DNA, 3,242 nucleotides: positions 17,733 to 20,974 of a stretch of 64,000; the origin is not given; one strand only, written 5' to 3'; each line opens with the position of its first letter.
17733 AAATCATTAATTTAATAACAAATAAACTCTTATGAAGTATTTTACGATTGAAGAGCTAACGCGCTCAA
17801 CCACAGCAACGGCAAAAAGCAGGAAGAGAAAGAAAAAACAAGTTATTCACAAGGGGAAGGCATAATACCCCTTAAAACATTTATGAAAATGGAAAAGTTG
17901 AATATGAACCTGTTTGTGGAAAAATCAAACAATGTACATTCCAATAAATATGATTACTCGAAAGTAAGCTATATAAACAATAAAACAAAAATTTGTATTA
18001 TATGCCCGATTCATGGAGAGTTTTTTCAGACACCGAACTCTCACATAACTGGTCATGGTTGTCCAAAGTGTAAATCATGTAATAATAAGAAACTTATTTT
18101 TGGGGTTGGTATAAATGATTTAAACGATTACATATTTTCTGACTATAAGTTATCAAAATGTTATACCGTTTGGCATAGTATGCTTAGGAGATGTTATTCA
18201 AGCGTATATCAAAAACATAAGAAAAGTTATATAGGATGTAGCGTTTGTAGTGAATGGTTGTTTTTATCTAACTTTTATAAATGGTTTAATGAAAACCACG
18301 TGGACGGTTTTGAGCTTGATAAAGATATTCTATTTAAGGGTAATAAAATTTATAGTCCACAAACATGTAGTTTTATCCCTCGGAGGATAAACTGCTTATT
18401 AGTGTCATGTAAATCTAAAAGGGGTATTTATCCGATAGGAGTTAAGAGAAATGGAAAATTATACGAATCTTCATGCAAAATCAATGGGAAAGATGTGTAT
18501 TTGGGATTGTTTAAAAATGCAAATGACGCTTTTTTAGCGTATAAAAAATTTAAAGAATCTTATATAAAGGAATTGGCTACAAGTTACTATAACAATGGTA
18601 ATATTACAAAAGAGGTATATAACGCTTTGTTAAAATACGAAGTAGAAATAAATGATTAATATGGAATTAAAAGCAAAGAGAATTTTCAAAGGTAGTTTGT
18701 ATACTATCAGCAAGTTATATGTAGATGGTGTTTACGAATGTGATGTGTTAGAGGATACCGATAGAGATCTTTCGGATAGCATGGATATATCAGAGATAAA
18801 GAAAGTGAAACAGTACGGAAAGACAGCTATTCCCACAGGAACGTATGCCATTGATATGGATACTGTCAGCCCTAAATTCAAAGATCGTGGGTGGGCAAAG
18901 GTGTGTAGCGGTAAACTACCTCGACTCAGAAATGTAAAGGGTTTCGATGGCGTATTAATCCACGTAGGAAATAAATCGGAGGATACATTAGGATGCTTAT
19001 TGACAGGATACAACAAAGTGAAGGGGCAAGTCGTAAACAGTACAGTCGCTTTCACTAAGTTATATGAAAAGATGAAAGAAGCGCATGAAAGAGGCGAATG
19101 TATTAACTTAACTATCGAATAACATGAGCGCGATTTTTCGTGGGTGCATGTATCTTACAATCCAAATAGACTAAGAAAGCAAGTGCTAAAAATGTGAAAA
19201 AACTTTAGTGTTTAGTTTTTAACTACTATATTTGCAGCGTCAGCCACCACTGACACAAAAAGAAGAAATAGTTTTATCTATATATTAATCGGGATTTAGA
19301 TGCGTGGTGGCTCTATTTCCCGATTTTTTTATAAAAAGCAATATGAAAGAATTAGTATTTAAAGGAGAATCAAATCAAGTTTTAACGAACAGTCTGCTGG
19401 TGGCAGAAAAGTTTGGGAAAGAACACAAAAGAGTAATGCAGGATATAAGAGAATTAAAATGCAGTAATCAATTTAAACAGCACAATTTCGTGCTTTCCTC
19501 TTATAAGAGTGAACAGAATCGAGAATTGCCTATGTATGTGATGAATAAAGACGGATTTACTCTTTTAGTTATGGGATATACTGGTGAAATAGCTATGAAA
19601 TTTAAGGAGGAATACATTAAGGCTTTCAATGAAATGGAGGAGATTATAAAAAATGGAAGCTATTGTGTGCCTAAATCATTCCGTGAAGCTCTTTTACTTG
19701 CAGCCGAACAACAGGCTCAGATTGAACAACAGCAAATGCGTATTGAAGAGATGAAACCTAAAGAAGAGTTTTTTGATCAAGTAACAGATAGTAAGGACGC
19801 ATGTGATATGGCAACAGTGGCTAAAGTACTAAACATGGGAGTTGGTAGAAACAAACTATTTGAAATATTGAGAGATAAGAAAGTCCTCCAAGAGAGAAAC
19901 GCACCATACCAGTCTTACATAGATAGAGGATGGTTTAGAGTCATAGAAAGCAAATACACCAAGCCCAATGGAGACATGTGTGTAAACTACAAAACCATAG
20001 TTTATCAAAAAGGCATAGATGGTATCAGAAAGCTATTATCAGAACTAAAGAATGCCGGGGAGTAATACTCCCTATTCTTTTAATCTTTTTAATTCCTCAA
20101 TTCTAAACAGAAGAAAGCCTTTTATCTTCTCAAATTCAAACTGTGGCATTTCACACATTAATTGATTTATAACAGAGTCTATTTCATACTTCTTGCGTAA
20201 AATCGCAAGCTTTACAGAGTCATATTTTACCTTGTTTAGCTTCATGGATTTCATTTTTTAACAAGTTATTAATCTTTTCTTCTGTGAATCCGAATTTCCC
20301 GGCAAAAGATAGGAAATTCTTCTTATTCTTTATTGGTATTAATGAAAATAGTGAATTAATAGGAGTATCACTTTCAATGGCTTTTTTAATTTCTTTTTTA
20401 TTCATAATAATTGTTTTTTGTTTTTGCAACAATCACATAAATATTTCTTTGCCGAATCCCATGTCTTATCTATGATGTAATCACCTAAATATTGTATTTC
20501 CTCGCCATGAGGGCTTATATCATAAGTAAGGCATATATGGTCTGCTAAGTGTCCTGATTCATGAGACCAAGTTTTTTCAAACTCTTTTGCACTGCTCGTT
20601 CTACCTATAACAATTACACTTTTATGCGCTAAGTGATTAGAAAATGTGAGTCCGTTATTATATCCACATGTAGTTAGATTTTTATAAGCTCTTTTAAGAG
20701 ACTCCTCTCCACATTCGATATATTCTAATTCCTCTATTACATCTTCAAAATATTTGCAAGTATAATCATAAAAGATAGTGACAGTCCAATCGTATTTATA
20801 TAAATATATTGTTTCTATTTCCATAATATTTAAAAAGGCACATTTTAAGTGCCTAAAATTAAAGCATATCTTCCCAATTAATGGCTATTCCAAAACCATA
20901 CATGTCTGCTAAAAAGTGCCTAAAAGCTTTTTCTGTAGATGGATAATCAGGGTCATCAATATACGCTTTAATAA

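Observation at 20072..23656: Minus-strand island of eight orphan genes with unusual composition, flanked by antirepressor paralogues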

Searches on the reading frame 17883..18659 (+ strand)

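Call 84: search_protein_families(library=phrogs, proteins=[window:17883-18659:+], max_evalue=0.001)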
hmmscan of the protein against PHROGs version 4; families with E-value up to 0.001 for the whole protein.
window:17883-18659:+ (258 aa): 10 families
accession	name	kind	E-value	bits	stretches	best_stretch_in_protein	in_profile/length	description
phrog_953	-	DNA, RNA and nucleotide metabolism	9.6e-72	243.6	1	64-257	191-389/420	HNH endonuclease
phrog_374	-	DNA, RNA and nucleotide metabolism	8.7e-43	148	1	54-257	237-436/617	HNH endonuclease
phrog_2081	-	DNA, RNA and nucleotide metabolism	6.4e-24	85.9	1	14-194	28-213/433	HNH endonuclease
phrog_30929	-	unknown function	2.1e-21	77.3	1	94-246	39-198/413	-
phrog_4605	-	unknown function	3e-13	50.9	1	6-70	48-112/151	-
phrog_681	-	DNA, RNA and nucleotide metabolism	4.1e-13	49.8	1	7-73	367-433/576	endonuclease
phrog_559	-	DNA, RNA and nucleotide metabolism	6.2e-12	46.1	1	2-124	119-241/607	HNH endonuclease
phrog_3377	-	DNA, RNA and nucleotide metabolism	2.4e-10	41.6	1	91-168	12-88/196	HNH endonuclease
phrog_99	-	DNA, RNA and nucleotide metabolism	4.2e-07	31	1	177-248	210-282/383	HNH endonuclease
phrog_8790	-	DNA, RNA and nucleotide metabolism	1.7e-05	25.9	1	88-162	20-91/241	restriction endonuclease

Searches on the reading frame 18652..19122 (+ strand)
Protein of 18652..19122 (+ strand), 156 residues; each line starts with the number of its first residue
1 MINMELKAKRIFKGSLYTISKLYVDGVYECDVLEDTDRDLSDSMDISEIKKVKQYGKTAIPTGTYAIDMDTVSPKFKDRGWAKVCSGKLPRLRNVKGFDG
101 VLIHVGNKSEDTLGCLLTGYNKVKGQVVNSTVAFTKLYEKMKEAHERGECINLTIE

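Call 84: search_protein_families(library=phrogs, proteins=[window:18652-19122:+], max_evalue=0.001)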
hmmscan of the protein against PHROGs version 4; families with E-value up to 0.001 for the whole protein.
window:18652-19122:+ (156 aa): 1 family
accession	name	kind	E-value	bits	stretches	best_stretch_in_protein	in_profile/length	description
phrog_1501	-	unknown function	4.6e-20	73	1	6-152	6-153/159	-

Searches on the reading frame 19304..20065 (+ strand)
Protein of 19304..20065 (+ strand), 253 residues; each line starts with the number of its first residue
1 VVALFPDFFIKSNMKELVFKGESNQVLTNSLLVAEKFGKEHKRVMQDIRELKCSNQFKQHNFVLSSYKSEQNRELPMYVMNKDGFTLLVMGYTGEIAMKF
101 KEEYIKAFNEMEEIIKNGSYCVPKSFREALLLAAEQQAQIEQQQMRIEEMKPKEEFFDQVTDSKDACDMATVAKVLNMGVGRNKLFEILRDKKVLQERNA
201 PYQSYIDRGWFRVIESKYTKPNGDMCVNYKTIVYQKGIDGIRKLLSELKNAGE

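Call 3: search_protein_families(library=phrogs, proteins=[window:19304-20065:+], max_evalue=0.01)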
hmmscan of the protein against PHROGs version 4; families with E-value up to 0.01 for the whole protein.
window:19304-20065:+ (253 aa): 16 families
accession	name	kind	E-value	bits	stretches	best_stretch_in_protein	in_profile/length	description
phrog_63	-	transcription regulation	1e-53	184.2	1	16-246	119-357/431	anti-repressor Ant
phrog_518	-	transcription regulation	1.7e-40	140.2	1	12-145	9-143/268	Rha-like transcriptional regulator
phrog_373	-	transcription regulation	3.1e-36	126.5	1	12-150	84-224/373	anti-repressor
phrog_995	-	transcription regulation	7.2e-36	125.2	1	23-199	116-298/307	transcriptional regulator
phrog_2657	-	transcription regulation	1.7e-33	116.9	1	13-128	9-116/243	transcriptional regulator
phrog_821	-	transcription regulation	4.6e-31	109.5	1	24-119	160-255/324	transcriptional regulator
phrog_18886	-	unknown function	3.6e-30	106.3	1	15-117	7-112/269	-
phrog_130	-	transcription regulation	4.4e-27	96.2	1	58-247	207-410/480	anti-repressor Ant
phrog_10324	-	transcription regulation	7.4e-19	69.4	1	26-170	4-161/205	anti-repressor Ant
phrog_9438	-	transcription regulation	1.9e-12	48.1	1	145-238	3-104/121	anti-repressor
phrog_8235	-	transcription regulation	8.3e-10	39.7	1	23-117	8-107/219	anti-repressor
phrog_15204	-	transcription regulation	2.5e-09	37.8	1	16-65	26-74/79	anti-repressor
phrog_5689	-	unknown function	3.3e-08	34.8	1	173-239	9-73/91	-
phrog_8244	-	unknown function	1e-06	29.2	1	20-117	150-248/383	-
phrog_17716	-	unknown function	3.4e-05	25.6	1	90-119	1-30/101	-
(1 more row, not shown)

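Call 4: search_protein_families(library=pfam, proteins=[window:19304-20065:+], max_evalue=0.01)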
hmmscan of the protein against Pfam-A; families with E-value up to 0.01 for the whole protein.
window:19304-20065:+ (253 aa): 2 families
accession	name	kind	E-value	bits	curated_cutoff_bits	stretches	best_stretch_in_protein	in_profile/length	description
PF09669.15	Phage_pRha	-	4.9e-32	110.8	29.9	1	28-113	1-91/91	Phage regulatory protein Rha (Phage_pRha)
PF03374.19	ANT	-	3.5e-26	92.1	25.3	1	146-246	3-106/108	Phage antirepressor protein KilAC domain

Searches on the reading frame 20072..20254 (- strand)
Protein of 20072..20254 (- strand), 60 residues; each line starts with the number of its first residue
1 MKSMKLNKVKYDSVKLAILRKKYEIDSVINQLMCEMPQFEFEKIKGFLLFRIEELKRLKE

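Call 3: search_protein_families(library=phrogs, proteins=[window:20072-20254:-], max_evalue=0.01)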
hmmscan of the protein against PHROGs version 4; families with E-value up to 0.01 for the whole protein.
window:20072-20254:- (60 aa): 0 families

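Call 4: search_protein_families(library=pfam, proteins=[window:20072-20254:-], max_evalue=0.01)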
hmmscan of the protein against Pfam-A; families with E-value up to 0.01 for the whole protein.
window:20072-20254:- (60 aa): 0 families

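Call 8: search_protein_families(library=padloc, proteins=[window:20072-20254:-], max_evalue=0.1)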
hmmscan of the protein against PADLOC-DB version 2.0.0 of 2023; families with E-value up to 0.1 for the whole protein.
window:20072-20254:- (60 aa): 0 families

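Call 9: search_protein_families(library=ncbifam, proteins=[window:20072-20254:-], max_evalue=0.1)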
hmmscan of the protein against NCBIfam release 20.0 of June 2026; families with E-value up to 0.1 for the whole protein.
window:20072-20254:- (60 aa): 0 families

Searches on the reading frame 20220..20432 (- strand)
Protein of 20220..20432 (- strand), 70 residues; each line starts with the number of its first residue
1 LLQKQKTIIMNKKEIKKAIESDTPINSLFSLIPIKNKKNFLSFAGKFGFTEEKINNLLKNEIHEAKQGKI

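Call 3: search_protein_families(library=phrogs, proteins=[window:20220-20432:-], max_evalue=0.01)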
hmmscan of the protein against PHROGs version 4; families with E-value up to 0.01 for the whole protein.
window:20220-20432:- (70 aa): 0 families

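Call 4: search_protein_families(library=pfam, proteins=[window:20220-20432:-], max_evalue=0.01)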
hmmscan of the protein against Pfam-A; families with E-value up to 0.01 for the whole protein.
window:20220-20432:- (70 aa): 0 families

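Call 8: search_protein_families(library=padloc, proteins=[window:20220-20432:-], max_evalue=0.1)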
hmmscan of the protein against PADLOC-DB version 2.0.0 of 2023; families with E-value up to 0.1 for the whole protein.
window:20220-20432:- (70 aa): 0 families

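Call 9: search_protein_families(library=ncbifam, proteins=[window:20220-20432:-], max_evalue=0.1)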
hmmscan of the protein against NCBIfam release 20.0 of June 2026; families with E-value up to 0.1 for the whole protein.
window:20220-20432:- (70 aa): 2 families
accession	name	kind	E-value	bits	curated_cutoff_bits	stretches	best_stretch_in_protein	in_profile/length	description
NF010249.0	PRK13696.1-1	equivalog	0.0054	16.9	90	1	28-66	30-66/72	hypothetical protein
NF000809.0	PRK00059.1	equivalog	0.012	15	303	1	4-63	104-160/336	peptidylprolyl isomerase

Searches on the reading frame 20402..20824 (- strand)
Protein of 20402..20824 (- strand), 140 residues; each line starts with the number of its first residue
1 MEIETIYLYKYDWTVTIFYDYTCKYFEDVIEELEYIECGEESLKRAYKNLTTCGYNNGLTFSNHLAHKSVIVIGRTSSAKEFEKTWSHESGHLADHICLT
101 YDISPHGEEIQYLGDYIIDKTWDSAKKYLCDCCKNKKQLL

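Call 3: search_protein_families(library=phrogs, proteins=[window:20402-20824:-], max_evalue=0.01)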
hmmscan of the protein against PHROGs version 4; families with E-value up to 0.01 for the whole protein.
window:20402-20824:- (140 aa): 0 families

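Call 4: search_protein_families(library=pfam, proteins=[window:20402-20824:-], max_evalue=0.01)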
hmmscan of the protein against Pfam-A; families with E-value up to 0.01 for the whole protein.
window:20402-20824:- (140 aa): 0 families

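Call 8: search_protein_families(library=padloc, proteins=[window:20402-20824:-], max_evalue=0.1)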
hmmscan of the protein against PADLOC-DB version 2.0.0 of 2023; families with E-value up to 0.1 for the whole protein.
window:20402-20824:- (140 aa): 1 family
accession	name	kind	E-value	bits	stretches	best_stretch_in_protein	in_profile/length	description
PDLC00405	SduA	-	0.064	10.7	1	54-102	251-299/323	DUF4263 domain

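Call 9: search_protein_families(library=ncbifam, proteins=[window:20402-20824:-], max_evalue=0.1)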
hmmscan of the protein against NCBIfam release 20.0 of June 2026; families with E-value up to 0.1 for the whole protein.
window:20402-20824:- (140 aa): 0 families

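Call 25: search_dna_similar(query=window:20402-20824:-, collection=phages, mode=protein, max_rows=40, max_evalue=0.001, rows=spread)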
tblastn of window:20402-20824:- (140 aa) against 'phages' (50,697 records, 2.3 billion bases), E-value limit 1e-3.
Records with a match: 12; places in all: 12; records where one place covers at least 80% of the query: 7.
Best place of each record, by identity: <60% 12.
By first word of the organism name: Bacteriophage 4; uncultured 4; IAS 2; Bacteroides 1; Dulem 1.
By host as written in the record: - 8; Homo sapiens 2; Bacteroides uniformis MB20-41 1; Eulemur fulvus collaris 1.
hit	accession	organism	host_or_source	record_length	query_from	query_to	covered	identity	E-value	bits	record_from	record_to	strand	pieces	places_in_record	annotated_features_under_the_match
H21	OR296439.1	Bacteroides phage C3_41T2LP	Bacteroides uniformis MB20-41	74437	1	138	99%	49.3%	7e-36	135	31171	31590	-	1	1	PolyVal metallopeptidase superfamily domain protein | hypothetical protein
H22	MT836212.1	Bacteriophage sp.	human fecal samples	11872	8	136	92%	47.3%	3e-31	122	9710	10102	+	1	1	record has no annotation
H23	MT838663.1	Bacteriophage sp.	human fecal samples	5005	1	136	97%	42.6%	1e-28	114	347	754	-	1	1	record has no annotation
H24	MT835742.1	Bacteriophage sp.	human fecal samples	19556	1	134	96%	37.3%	1e-24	103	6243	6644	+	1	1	record has no annotation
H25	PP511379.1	Dulem virus 40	Eulemur fulvus collaris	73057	4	134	94%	34.1%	1e-7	55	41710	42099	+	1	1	hypothetical protein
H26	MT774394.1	uncultured phage cr271_1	pig feces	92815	13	134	87%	34.4%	6e-17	81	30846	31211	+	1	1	hypothetical protein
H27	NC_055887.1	uncultured phage cr271_1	pig feces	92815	13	134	87%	34.4%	6e-17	81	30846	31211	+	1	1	hypothetical protein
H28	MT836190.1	Bacteriophage sp.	human fecal samples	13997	4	113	79%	32.7%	1e-7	54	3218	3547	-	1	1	record has no annotation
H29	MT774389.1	uncultured phage cr116_1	human feces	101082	10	115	76%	33.6%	3e-10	62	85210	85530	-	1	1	hypothetical protein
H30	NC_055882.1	uncultured phage cr116_1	human feces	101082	10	115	76%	33.6%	3e-10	62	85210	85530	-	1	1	hypothetical protein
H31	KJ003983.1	IAS virus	Homo sapiens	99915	42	115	53%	36.0%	2e-6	51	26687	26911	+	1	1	record has no annotation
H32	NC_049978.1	IAS virus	Homo sapiens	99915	42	115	53%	36.0%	2e-6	51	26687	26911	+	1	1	hypothetical protein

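Call 45: search_solved_structures(query=A3, max_evalue=10, show_alignments=2)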
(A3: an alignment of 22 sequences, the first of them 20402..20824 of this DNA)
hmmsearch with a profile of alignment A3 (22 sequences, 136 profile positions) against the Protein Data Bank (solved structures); distinct sequences matched with E-value up to 10: 7.
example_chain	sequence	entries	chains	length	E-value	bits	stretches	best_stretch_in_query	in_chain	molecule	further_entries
6vyf_A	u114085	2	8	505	0.029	17.2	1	81-117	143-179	Phosphotransferase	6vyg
3jck_B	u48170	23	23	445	0.033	17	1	45-102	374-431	26S proteasome regulatory subunit RPN5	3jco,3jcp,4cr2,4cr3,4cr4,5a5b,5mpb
6fvt_P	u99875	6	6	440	0.076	15.8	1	45-101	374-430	26S proteasome regulatory subunit RPN5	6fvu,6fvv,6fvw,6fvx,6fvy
7zzi_A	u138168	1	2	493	0.21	14.4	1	81-118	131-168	Phosphotransferase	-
1y92_A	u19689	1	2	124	0.28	14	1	44-106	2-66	Seminal ribonuclease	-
6w3h_C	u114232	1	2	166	0.66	12.8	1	39-75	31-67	Transferrin receptor protein 1,Transferrin receptor protein 1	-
7s00_C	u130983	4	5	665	5.2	9.9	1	4-41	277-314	DNA-directed RNA polymerase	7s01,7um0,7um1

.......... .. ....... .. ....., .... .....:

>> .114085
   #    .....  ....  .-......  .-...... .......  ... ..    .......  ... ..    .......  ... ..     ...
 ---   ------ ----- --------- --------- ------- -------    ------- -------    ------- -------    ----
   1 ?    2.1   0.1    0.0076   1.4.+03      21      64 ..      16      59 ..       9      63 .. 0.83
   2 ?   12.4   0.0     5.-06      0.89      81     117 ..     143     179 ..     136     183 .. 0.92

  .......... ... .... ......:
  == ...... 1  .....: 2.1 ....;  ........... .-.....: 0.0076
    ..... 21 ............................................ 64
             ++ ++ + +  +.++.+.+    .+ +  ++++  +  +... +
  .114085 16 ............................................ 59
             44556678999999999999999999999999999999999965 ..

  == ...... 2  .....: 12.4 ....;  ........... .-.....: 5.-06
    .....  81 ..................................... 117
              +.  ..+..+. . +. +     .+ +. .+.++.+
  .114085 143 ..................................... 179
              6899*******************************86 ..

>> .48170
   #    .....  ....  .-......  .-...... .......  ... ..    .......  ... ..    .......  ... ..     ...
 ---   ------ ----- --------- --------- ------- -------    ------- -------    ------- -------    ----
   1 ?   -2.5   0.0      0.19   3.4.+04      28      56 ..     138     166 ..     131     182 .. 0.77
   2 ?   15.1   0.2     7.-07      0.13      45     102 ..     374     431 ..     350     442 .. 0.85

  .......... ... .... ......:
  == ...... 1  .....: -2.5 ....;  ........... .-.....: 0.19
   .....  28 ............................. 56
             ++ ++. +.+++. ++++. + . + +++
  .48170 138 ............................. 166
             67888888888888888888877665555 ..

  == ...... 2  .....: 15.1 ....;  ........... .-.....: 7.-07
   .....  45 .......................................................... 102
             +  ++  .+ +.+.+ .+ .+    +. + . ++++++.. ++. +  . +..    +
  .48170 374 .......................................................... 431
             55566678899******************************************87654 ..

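Call 47: search_protein_families(library=pfam, alignment_id=A3, max_evalue=1)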
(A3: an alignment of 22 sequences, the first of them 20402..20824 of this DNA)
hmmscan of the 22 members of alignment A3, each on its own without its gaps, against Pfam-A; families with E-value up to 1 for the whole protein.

A. member 1, window:20402-20824:- (140 aa): 2 families
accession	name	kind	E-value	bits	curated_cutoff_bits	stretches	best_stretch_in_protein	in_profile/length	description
PF14082.12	SduA_C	-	0.16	12.5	27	1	46-102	97-156/159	Shedu protein SduA, C-terminal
PF20856.2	SdbC_C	-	0.87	10.3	27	0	6-42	10-43/70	SdbC, C-terminal domain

B. families by the number of members that match (of 22 scanned): 27 families (the first 25 are shown)
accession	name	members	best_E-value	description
PF10263.15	SprT-like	6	0.041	SprT-like family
PF20573.4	DUF6782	3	0.003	Putative metallopeptidase family (DUF6782)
PF06114.19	Peptidase_M78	3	0.0076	IrrE N-terminal-like domain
PF13049.11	DUF3910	1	0.0085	Protein of unknown function (DUF3910)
PF11249.13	DUF3047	1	0.015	Protein of unknown function (DUF3047)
PF13582.12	Reprolysin_3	1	0.016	Metallo-peptidase family M12B Reprolysin-like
PF05991.17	NYN_YacP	1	0.034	YacP-like NYN domain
PF14112.11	DUF4284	1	0.034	Immunity protein 22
PF18818.7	MPTase-PolyVal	1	0.039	Zincin-like metallopeptidase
PF10462.15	Peptidase_M66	1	0.054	Peptidase M66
PF23750.1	RsgI_M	1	0.056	Anti-sigma factor RsgI-like central domain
PF23508.1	MBB1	1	0.11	MBB1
PF01869.26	BcrAD_BadFG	1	0.11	BadF/BadG/BcrA/BcrD ATPase family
PF13699.11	eCIS_core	1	0.12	eCIS core domain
PF09577.15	Spore_YpjB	1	0.12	Sporulation protein YpjB (SpoYpjB)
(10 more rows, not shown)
